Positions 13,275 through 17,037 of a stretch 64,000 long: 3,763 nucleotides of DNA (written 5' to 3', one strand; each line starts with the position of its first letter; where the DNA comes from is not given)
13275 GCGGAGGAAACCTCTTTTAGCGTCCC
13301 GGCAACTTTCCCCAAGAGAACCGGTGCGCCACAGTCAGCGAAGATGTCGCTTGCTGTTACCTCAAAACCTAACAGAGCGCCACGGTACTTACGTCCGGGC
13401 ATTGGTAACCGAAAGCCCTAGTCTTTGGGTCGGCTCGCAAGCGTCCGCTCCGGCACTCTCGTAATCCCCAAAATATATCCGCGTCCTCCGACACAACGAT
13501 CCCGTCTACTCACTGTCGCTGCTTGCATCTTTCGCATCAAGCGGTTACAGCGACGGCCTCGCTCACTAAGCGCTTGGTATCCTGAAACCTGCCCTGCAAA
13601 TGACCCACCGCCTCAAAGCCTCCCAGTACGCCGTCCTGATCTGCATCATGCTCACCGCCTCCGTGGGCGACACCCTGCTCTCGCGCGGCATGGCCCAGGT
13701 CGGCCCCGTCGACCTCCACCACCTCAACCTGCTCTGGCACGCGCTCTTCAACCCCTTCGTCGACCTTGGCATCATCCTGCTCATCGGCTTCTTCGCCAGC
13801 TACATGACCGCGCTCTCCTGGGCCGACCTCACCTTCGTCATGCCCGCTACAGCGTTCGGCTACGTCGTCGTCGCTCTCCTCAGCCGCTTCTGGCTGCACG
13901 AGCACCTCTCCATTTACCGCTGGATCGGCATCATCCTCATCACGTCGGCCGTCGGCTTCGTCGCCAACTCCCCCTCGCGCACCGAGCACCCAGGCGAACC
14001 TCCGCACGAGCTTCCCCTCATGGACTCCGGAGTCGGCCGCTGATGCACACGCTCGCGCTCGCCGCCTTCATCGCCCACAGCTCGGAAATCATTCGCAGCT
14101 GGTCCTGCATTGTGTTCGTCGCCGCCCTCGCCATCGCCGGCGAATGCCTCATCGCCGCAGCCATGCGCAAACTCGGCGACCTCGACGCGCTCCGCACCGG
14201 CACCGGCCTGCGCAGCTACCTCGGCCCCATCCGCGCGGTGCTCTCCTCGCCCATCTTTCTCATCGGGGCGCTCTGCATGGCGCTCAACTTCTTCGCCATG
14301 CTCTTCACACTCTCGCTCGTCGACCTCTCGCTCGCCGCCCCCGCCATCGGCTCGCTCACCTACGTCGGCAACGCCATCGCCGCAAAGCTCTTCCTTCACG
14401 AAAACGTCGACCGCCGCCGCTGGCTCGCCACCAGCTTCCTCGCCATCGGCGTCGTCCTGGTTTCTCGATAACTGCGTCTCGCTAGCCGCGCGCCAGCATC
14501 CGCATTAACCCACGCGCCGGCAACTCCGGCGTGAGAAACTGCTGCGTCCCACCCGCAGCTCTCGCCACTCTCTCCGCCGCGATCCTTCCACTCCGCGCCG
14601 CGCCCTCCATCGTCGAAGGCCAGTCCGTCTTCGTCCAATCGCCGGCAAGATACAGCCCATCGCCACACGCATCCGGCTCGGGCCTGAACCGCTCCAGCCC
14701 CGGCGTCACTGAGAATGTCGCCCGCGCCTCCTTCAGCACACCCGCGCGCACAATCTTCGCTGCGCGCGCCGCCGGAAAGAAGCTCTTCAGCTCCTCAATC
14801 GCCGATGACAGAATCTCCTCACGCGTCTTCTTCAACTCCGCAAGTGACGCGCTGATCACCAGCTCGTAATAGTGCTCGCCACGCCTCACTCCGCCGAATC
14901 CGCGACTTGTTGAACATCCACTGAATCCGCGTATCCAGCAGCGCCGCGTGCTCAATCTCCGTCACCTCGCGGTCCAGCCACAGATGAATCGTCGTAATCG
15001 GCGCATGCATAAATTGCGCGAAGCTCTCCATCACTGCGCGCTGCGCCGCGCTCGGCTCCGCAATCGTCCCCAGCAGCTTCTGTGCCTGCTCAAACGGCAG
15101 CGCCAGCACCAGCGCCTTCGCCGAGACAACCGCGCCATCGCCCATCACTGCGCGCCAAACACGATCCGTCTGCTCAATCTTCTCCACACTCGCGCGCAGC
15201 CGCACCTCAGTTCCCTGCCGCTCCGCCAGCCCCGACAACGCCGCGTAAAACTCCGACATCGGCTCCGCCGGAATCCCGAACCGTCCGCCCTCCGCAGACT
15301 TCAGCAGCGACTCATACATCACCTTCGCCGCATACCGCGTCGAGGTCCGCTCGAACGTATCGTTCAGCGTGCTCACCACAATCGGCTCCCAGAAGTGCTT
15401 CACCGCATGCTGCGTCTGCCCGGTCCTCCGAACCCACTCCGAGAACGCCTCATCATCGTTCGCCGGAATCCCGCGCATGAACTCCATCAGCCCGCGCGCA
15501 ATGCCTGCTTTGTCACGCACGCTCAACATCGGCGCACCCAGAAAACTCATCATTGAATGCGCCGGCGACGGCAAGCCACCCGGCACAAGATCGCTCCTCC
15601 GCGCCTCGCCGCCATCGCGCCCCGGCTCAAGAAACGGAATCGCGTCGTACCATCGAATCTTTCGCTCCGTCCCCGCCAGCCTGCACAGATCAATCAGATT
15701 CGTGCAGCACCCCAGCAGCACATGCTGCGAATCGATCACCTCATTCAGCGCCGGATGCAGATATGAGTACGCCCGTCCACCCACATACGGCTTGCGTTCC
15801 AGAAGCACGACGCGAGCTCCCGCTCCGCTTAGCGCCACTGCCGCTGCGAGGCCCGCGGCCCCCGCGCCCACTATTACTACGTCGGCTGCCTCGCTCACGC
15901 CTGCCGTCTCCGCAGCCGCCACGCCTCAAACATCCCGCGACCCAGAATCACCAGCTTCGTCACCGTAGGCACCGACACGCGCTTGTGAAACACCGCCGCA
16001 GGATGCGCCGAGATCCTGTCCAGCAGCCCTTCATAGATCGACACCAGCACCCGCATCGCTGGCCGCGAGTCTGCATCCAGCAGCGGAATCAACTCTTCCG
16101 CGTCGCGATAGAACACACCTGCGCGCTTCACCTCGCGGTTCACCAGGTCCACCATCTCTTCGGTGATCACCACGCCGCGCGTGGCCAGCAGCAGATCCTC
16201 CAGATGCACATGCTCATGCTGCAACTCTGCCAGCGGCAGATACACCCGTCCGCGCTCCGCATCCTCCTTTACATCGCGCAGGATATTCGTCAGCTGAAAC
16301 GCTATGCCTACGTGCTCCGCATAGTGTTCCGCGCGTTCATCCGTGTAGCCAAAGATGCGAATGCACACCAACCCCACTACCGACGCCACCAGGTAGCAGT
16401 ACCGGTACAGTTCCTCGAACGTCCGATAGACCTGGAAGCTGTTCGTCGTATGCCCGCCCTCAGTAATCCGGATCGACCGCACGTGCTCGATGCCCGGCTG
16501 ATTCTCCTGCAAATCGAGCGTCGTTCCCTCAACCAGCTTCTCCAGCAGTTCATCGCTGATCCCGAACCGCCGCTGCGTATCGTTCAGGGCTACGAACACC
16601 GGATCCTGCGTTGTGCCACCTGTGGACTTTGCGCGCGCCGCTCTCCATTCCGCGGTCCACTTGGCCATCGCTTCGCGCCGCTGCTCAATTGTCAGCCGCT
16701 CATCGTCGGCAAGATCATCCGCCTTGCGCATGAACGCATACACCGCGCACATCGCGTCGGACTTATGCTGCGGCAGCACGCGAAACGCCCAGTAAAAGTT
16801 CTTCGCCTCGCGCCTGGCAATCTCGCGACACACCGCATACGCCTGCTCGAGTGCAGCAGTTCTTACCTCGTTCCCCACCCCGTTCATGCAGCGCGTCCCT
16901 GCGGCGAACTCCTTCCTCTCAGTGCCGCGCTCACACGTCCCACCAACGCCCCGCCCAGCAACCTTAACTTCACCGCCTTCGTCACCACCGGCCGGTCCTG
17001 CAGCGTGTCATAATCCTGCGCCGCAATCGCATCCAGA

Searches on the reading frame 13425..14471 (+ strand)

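Call 15: search_protein_families(library=pfam, proteins=[window:13425-14471:+], max_evalue=0.00001)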
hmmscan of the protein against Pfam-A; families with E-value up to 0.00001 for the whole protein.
window:13425-14471:+ (348 aa): 1 family
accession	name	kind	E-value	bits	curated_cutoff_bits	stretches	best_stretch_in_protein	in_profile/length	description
PF00892.27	EamA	-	1.4e-07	32.3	28.2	1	276-347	64-134/135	EamA-like transporter family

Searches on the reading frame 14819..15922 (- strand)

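Call 15: search_protein_families(library=pfam, proteins=[window:14819-15922:-], max_evalue=0.00001)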
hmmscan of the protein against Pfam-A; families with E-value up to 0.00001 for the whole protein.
window:14819-15922:- (367 aa): 11 families
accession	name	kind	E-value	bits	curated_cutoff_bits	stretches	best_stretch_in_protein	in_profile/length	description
PF01593.30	Amino_oxidase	-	6.5e-24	85.4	19.8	1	23-320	2-295/443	Flavin containing amine oxidoreductase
PF01266.30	DAO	-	8e-12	45.8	27.9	1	14-60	1-52/353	FAD dependent oxidoreductase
PF13450.12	NAD_binding_8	-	2.1e-11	44.4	21.9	1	17-57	1-41/68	NAD(P)-binding Rossmann-like domain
PF12831.13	FAD_oxidored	-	1.1e-10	41.8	27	1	14-73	1-61/416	FAD dependent oxidoreductase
PF07992.20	Pyr_redox_2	-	1.7e-09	38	26.1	0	14-63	2-46/291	Pyridine nucleotide-disulphide oxidoreductase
PF00890.30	FAD_binding_2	-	4.5e-08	33.1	20.4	1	14-50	1-37/414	FAD binding domain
PF03486.20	HI0933_like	-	1.6e-07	31.5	50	0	14-48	2-36/244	HI0933-like protein Rossmann domain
PF01494.25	FAD_binding_3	-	1.9e-06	27.8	22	1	13-44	2-33/349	FAD binding domain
PF13738.12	Pyr_redox_3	-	4.4e-06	26.6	30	0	16-53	1-38/305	Pyridine nucleotide-disulphide oxidoreductase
PF00070.33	Pyr_redox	-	5.9e-06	27.1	22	0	15-48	2-35/82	Pyridine nucleotide-disulphide oxidoreductase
PF01946.23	Thi4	-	9.7e-06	25.4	26.2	0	13-51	18-57/235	Thi4 family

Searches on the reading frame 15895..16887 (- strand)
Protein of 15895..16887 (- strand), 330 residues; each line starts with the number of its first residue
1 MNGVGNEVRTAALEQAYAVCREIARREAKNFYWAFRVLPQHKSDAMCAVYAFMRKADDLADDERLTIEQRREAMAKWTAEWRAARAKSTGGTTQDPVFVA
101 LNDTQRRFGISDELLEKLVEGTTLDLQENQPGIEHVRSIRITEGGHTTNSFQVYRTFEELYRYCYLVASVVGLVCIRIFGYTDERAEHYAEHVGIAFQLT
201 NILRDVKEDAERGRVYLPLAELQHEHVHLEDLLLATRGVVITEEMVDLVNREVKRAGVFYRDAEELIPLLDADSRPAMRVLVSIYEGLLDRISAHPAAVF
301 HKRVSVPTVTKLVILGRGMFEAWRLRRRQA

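Call 16: search_protein_families(library=pfam, proteins=[window:15895-16887:-], max_evalue=0.00001)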
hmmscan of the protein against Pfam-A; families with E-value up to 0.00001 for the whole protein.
window:15895-16887:- (330 aa): 1 family
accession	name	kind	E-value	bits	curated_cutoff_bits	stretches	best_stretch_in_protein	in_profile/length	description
PF00494.24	SQS_PSY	-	2e-72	244.5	26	1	25-308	2-261/263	Squalene/phytoene synthase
